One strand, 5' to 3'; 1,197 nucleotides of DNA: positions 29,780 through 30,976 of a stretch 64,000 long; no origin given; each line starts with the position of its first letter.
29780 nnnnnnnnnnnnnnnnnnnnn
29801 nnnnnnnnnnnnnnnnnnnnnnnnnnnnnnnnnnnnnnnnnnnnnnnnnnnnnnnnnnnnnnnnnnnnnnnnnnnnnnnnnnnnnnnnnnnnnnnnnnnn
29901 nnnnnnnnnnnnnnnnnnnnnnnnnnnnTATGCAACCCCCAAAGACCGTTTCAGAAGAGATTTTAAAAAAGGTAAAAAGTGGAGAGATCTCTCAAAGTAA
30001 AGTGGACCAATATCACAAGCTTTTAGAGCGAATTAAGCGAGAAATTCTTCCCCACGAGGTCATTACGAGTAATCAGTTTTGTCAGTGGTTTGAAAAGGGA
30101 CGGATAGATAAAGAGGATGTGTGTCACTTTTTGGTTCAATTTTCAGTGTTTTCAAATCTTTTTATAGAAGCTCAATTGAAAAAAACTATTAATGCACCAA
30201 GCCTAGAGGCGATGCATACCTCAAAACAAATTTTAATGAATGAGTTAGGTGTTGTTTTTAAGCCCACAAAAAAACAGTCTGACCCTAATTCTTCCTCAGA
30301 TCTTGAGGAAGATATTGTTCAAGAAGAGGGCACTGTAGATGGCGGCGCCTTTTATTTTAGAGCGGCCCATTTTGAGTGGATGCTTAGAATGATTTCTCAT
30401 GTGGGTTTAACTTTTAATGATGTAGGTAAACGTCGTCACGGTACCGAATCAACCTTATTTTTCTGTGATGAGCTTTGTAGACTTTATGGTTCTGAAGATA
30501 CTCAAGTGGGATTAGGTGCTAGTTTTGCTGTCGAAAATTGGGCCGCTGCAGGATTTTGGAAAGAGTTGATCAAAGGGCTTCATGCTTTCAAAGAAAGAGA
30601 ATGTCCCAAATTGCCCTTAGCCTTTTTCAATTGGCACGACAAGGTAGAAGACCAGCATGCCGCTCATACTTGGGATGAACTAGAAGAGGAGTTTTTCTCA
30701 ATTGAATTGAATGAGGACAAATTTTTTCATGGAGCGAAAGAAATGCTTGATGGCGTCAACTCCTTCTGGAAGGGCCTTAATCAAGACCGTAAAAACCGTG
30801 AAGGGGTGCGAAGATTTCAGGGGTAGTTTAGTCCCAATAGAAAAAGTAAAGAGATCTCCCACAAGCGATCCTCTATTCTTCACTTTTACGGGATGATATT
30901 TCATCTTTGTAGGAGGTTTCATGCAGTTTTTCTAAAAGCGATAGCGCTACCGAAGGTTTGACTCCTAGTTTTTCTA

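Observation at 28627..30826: Homogentisate dioxygenase translationally coupled to a heme-oxygenase-like (HDO-type) putative di-iron enzyme instead of fahA/maiA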

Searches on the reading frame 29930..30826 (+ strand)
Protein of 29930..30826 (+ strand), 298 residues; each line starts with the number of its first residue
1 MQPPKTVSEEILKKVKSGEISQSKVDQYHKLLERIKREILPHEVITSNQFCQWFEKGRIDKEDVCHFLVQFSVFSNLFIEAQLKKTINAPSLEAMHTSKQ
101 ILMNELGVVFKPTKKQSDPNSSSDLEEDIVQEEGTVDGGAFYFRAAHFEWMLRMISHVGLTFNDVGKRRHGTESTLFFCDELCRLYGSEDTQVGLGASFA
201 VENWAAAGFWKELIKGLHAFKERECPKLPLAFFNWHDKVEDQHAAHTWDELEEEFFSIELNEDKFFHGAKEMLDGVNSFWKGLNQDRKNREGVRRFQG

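Call 3: search_protein_families(library=pfam, proteins=[window:29930-30826:+], max_evalue=1)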
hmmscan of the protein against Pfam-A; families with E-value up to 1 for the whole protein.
window:29930-30826:+ (298 aa): 3 families
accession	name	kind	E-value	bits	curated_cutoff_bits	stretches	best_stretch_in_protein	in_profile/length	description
PF14518.11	Haem_oxygenas_2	-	0.00034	20.9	28.9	1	144-274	47-174/177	Iron-containing redox enzyme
PF07210.18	DUF1416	-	0.18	12.1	23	1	126-165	44-83/97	Protein of unknown function (DUF1416)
PF20504.3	IntS14_C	-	0.22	12.2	25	0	204-231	40-67/104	Integrator complex subunit 14, alpha-helical domain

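Call 4: search_protein_families(library=ncbifam, proteins=[window:29930-30826:+], max_evalue=1)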
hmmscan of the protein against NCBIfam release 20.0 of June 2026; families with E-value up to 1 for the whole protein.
window:29930-30826:+ (298 aa): 1 family
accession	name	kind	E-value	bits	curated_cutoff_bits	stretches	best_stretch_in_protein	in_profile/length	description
TIGR04305.1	fol_rel_CADD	subfamily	1.8e-05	24.4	200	1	146-283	80-210/212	CADD family putative folate metabolism protein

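Call 5: search_solved_structures(query=window:29930-30823:+, max_evalue=10, show_alignments=3)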
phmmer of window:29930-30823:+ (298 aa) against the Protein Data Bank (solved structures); distinct sequences matched with E-value up to 10: 1.
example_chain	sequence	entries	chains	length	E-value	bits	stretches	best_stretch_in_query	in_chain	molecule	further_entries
6x4g_N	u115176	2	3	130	0.61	12.5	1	158-202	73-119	anti ICOS-L VHH domain VNAR | VNAR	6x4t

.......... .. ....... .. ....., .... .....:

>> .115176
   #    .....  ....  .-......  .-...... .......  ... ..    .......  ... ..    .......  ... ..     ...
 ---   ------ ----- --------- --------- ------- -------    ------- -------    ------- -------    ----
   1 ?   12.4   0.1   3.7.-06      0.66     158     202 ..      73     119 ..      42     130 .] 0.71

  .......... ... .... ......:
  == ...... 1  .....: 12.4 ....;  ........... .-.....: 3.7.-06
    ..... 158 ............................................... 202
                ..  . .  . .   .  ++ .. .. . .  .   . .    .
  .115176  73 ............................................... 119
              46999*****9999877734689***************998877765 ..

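Call 6: find_homologous_proteins(query=window:29930-30823:+, max_evalue=0.001)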
Query window:29930-30823:+ (298 aa): 5026 proteins with E <= 0.001 among 5753 candidates; the best 120 are listed.
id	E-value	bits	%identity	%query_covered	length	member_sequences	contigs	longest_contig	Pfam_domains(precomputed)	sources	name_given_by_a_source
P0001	4.3e-192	655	96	100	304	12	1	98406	-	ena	-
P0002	2.2e-165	567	81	100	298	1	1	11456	-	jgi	jgi:hypothetical protein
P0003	1.3e-162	558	79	100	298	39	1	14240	-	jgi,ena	jgi:pyrroloquinoline quinone (PQQ) biosynthesis protein C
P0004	5.1e-161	553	79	99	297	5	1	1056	-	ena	-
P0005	2.5e-141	488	71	97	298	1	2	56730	-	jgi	jgi:hypothetical protein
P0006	1.5e-139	482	70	99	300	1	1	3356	-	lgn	-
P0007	2.6e-139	482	71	98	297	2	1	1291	-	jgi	jgi:hypothetical protein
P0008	3.6e-139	481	71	98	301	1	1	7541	PF14518.12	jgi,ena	-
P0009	1.1e-138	480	69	99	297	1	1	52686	-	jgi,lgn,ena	-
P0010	1.6e-138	479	69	99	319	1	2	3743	-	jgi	jgi:hypothetical protein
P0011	1.7e-138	479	70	99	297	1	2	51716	-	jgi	jgi:pyrroloquinoline quinone (PQQ) biosynthesis protein C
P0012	2.5e-138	478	69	99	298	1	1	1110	-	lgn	-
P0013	3.8e-138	478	71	95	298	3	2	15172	-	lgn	-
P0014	4.9e-138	477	71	95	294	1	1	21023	-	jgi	-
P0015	5.8e-138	477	72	96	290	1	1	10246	-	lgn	-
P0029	1.2e-132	460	67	98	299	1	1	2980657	-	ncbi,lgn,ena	-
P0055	1.5e-126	440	65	98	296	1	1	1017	PF14518.12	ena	-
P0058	2.4e-126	439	63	98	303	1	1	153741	-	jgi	jgi:hypothetical protein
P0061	7.8e-126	437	64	97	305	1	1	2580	PF14518.12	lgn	-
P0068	1.5e-124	433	65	98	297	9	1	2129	PF14518.12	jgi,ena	-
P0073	9.6e-124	431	64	98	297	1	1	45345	PF14518.12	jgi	jgi:hypothetical protein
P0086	1.2e-119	417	62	99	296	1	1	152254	PF14518.12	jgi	jgi:hypothetical protein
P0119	1.8e-115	403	61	97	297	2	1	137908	-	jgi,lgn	jgi:hypothetical protein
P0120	1.9e-115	403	60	97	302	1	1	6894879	-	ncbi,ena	-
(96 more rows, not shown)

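Call 8: find_encoding_contigs(protein=P0029, flank=8000, max_places=2)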
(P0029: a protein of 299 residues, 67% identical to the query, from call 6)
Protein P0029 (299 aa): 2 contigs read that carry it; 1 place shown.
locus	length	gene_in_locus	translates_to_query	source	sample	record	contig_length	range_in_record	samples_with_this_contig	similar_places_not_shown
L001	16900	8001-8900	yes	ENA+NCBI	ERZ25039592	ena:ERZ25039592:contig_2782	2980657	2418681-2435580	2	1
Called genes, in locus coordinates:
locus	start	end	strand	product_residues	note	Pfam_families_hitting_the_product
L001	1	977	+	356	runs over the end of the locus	-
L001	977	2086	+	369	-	-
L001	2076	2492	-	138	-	-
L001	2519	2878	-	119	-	PF03626:COX4_pro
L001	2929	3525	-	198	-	PF00510:COX3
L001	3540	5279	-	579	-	PF00115:COX1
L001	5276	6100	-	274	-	PF00116:COX2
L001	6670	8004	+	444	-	PF20510:HgmA_N, PF04209:HgmA_C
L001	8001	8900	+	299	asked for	-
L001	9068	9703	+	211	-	PF04717:Phage_base_V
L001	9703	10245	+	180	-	-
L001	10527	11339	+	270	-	-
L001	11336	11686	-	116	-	-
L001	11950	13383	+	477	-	-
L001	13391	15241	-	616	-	PF01541:GIY-YIG, PF27096:UvrC_M, PF02151:UVR (weak), PF22920:UvrC_RNaseH, PF08459:UvrC_RNaseH_dom, PF12826:HHH_2 (weak), PF14520:HHH_5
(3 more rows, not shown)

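Call 9: find_encoding_contigs(protein=P0120, flank=8000, max_places=2)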
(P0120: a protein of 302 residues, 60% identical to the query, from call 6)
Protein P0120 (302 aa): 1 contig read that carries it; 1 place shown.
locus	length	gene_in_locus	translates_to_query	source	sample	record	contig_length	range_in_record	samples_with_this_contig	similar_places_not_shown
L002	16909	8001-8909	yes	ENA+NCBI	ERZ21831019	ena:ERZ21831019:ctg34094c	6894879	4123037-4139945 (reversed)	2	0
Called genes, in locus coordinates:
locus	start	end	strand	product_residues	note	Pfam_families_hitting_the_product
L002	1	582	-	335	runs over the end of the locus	PF00512:HisKA, PF02518:HATPase_c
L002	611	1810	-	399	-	PF01612:DNA_pol_A_exo1, PF00570:HRDC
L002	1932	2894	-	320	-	PF01988:VIT1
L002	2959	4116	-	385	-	PF00266:Aminotran_5, PF01041:DegT_DnrJ_EryC1, PF01212:Beta_elim_lyase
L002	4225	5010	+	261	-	PF01887:SAM_HAT_N, PF20257:SAM_HAT_C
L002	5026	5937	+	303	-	PF01904:DUF72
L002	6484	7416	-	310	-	-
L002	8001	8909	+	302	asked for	-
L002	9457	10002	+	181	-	PF07238:PilZ (weak)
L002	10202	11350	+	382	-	PF07661:MORN_2 (faint), PF02230:Abhydrolase_2 (faint), PF00326:Peptidase_S9 (faint)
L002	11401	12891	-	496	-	-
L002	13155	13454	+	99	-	-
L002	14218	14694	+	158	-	PF11188:DUF2975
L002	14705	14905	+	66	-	PF13443:HTH_26, PF01381:HTH_3 (weak)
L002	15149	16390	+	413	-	PF00083:Sugar_tr, PF07690:MFS_1, PF01306:LacY_symp (weak), PF07690:MFS_1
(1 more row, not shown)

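Call 13: find_related_loci(query=A1, collection=genome_contigs, flank=10000)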
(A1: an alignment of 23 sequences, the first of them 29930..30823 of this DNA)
Query A1 (298 aa) in genome_contigs; peptide patterns used: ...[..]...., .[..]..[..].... (x = any residue, [..] = any of these).
562 stretches matched a pattern; 522 encode a relative of the query (tblastn E <= 1e-3); the best 80 are kept; 80 distinct loci.
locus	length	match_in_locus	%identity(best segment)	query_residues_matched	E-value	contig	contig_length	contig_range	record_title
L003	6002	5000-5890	96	1-297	0e+0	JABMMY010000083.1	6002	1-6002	MAG: Deltaproteobacteria bacterium isolate bin.416 k141_1814527, whole genome shotgun sequence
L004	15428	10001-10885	81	1-295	9e-168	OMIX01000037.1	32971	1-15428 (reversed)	Deltaproteobacteria bacterium isolate AM_0619 genome assembly, contig: AM_0619_37, whole genome shotgun sequence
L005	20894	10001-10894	80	1-298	8e-168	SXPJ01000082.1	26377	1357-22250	MAG: Bdellovibrionales bacterium isolate F1-120-MAGs249 F1-120__c696857, whole genome shotgun sequence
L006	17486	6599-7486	79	1-296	3e-165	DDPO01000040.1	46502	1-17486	MAG TPA_asm: Bdellovibrionaceae bacterium UBA2466 UBA2466_contig_1049, whole genome shotgun sequence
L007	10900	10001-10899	80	1-295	1e-153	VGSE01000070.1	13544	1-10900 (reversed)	MAG: Deltaproteobacteria bacterium isolate K_Offshore_120m_m2_196 K_Offshore_120m_m2_196_Ga0194131_10008319, whole genom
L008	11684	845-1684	71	5-285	9e-138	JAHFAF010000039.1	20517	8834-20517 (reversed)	MAG: Bdellovibrionaceae bacterium isolate nzgw169 NODE_1564_length_20518_cov_3.390499, whole genome shotgun sequence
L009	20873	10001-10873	67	5-295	8e-136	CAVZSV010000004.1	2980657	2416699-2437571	MAG: uncultured delta proteobacterium isolate MFD09495.bin.1.125 genome assembly, contig: contig_2782, whole genome shot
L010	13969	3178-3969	73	28-290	7e-133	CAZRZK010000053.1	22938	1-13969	MAG TPA_asm: uncultured Pseudobdellovibrionaceae bacterium isolate SRP342105_co2_9 genome assembly, contig: NODE_2261_le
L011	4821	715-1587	66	5-294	2e-132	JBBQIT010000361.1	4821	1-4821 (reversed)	MAG: Bdellovibrionota bacterium isolate Co_metawrap_796 Cmw_796_k141_26859976_length_4821_cov_7.0000, whole genome shotg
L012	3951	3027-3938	63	5-297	2e-130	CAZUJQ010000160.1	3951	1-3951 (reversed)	MAG TPA_asm: uncultured Planctomycetales bacterium isolate binchicken_co21_390 genome assembly, contig: NODE_35924_lengt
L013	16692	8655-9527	65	8-296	1e-123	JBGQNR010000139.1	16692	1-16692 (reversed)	MAG: Acidobacteriota bacterium isolate OBJ2_061818_130_43 k141_1423727_length_16692_cov_12.0000, whole genome shotgun se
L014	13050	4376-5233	63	8-296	6e-121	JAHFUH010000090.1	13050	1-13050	MAG: Acidobacteria bacterium isolate nzgw75 NODE_3220_length_13051_cov_4.023743, whole genome shotgun sequence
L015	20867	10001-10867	62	10-287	6e-120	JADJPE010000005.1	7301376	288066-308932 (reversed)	MAG: Deltaproteobacteria bacterium isolate Fred_18-Q3-R57-64_BATAC.308 tig01546525-10-72987380, whole genome shotgun seq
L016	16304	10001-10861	64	7-291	5e-120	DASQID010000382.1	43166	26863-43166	MAG TPA_asm: Acidobacteriota bacterium isolate SMAG_U11850 k141_695769, whole genome shotgun sequence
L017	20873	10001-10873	63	8-296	9e-120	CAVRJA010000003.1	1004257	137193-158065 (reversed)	MAG: uncultured Acidobacteriota bacterium isolate MFD05942.bin.2.7 genome assembly, contig: contig_20025, whole genome s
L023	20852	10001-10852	59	6-287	8e-112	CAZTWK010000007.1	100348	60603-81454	MAG TPA_asm: uncultured Fibrobacteraceae bacterium isolate binchicken_co97_231 genome assembly, contig: NODE_598_length_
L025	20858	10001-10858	57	4-287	2e-111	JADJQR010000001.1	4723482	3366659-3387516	MAG: bacterium isolate Fred_18-Q3-R57-64_MAXAC.288 tig00000189-10-47221210, whole genome shotgun sequence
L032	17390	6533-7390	58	4-287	2e-108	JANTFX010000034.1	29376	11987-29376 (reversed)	MAG: Candidatus Krumholzibacteriia bacterium isolate bin10023 c_000000001102, whole genome shotgun sequence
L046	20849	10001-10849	57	7-287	2e-106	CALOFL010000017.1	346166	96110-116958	MAG: Candidatus Krumholzibacteriia bacterium isolate HOU_bin.0013 genome assembly, contig: contig_6840, whole genome sho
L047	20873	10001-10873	56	7-289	6e-106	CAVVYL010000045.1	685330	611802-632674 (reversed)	MAG: uncultured Acidimicrobiia bacterium isolate MFD00962.bin.1.329 genome assembly, contig: contig_59000, whole genome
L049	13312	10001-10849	55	6-287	3e-105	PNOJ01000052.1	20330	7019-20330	MAG: Gemmatimonas sp. isolate SW.020 SW_1001553_20330, whole genome shotgun sequence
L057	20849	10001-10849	56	7-287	1e-103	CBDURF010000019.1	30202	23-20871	MAG TPA_asm: uncultured bacterium isolate SRR22302361_binner123_Refined_103 genome assembly, contig: ERZ25748748.444, wh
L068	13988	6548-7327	58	30-291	4e-102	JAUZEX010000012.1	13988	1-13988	MAG: Actinomycetota bacterium isolate BP_132 scaffold_1994608, whole genome shotgun sequence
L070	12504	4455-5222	60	30-287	5e-102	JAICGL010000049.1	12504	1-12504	MAG: Acidimicrobiia bacterium isolate CF_bin.45 k141_3196854_length_12504_cov_8.0848, whole genome shotgun sequence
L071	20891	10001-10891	52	3-288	3e-100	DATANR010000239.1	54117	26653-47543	MAG TPA_asm: Gemmataceae bacterium isolate SMAG_U7024 k141_692233, whole genome shotgun sequence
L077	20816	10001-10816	57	24-296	4e-99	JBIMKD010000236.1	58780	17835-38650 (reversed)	MAG: Chromatiales bacterium isolate Frasassi PCtopBin12 k141_2825326, whole genome shotgun sequence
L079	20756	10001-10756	58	34-287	5e-99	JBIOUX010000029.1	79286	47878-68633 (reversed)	MAG: Acidimicrobiia bacterium isolate MAG123 k127_1508706, whole genome shotgun sequence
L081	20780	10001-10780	57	34-287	1e-98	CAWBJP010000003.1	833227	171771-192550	MAG: uncultured Actinomycetes bacterium isolate MFD09206.bin.2.84 genome assembly, contig: contig_1402, whole genome sho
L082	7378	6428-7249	56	21-295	1e-98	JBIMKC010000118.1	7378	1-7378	MAG: Chromatiales bacterium isolate Lehman Caves 20pBin3 NODE_296_length_7378_cov_25.701762, whole genome shotgun sequen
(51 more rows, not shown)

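Call 20: predict_structure(alignment_id=A1)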
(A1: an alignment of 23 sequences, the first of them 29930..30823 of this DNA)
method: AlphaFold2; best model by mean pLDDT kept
length: 298 residues; sequences in the alignment: 23
mean_pLDDT: 79.4   pTM: 0.77
mean pLDDT of the five models: 79.4, 77.9, 77.8, 75.1, 74.6
residues with pLDDT >= 90: 101; 70-90: 141; 50-70: 18; < 50: 38
segments of 3 or more residues with pLDDT < 50: 110-145
pLDDT, mean of each block of 10 residues (from residue 1): 76 92 94 95 85 81 91 86 81 77 63 43 40 38 59 86 75 90 90 92 86 90 88 76 80 89 96 93 89 60
secondary structure, 60 per line:
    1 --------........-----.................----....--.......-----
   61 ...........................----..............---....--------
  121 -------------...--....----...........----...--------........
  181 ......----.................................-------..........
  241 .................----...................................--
elements in order: H9-16 H22-38 H43-46 H49-55 H61-87 H92-105 E109-112 E134-136 E139-142 H147-157 H173-186 H191-223 H231-257 H262-296

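Call 21: search_protein_representatives(protein=window:29930-30823:+)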
Query: 298 residues. Proteins with E-value up to 0.001 (for the whole library): 415; up to 1e-10: 261; up to 1e-30: 85. The best 150 are listed.
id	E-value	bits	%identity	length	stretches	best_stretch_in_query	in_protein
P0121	1.1e-88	313.7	56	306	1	26-289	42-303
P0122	9.8e-87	307.3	48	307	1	5-290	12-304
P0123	4.9e-81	288.6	48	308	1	11-289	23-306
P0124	9.5e-77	274.6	60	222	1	6-218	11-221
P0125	4.9e-76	272.2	79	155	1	1-155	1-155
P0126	3.2e-68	246.5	49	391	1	39-282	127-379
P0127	1.5e-65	237.8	49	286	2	143-288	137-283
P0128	3.1e-65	236.8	51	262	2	132-284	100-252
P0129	7.3e-63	229.0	40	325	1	6-288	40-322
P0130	7.5e-60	219.1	44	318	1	33-283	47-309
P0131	7.1e-59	215.9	66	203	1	103-252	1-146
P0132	1.6e-58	214.7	42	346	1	24-288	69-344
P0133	4.0e-55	203.6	38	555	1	20-288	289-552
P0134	1.8e-54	201.4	48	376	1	30-219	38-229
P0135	1.3e-53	198.6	56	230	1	55-227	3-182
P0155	5.1e-43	163.8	45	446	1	69-281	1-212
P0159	6.5e-42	160.2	49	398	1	52-227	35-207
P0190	1.8e-34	135.8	58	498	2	126-221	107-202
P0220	6.1e-28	114.3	31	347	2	132-283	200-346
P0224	7.0e-27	110.8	32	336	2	139-280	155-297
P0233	1.1e-24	103.7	32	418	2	139-281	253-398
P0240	7.6e-23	97.6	48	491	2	40-152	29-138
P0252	1.5e-21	93.3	31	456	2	145-281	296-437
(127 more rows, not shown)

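Call 23: search_protein_families(library=pfam, proteins=[P0133, P0126, P0220, P0233, P0252, P0224, P0155, P0190, P0240, P0159], max_evalue=0.01)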
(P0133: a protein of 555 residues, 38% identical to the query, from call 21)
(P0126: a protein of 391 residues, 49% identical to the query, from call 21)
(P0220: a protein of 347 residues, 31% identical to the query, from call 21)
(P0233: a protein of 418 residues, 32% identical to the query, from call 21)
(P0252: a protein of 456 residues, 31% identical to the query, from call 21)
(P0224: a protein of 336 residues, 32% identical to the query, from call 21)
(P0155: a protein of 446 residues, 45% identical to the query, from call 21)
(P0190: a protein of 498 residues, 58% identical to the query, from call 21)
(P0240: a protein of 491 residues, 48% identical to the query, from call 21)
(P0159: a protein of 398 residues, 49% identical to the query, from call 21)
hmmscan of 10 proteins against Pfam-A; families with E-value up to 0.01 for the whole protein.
P0133 (555 aa): 3 families
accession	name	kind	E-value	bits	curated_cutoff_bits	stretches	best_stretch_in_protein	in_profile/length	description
PF08241.18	Methyltransf_11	-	4.3e-07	30.9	21.2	1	50-155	6-95/95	Methyltransferase domain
PF13649.12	Methyltransf_25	-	0.00033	21.7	27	1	44-151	1-97/97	Methyltransferase domain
PF13847.12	Methyltransf_31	-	0.00046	20.3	27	1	40-167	3-114/145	Methyltransferase domain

P0126 (391 aa): 1 family
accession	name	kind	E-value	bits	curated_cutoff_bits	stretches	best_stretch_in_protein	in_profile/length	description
PF00173.33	Cyt-b5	-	1.8e-16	60.3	23.7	1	21-75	4-59/74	Cytochrome b5-like Heme/Steroid binding domain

P0220 (347 aa): 0 families

P0233 (418 aa): 2 families
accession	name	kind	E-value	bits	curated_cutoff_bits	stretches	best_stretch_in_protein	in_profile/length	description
PF11020.14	DUF2610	-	0.00026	21.3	21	1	163-220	15-73/81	Domain of unknown function (DUF2610)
PF14518.11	Haem_oxygenas_2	-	0.0057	16.9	28.9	1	253-375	42-158/177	Iron-containing redox enzyme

P0252 (456 aa): 0 families

P0224 (336 aa): 0 families

P0155 (446 aa): 0 families

P0190 (498 aa): 0 families

P0240 (491 aa): 0 families

P0159 (398 aa): 0 families
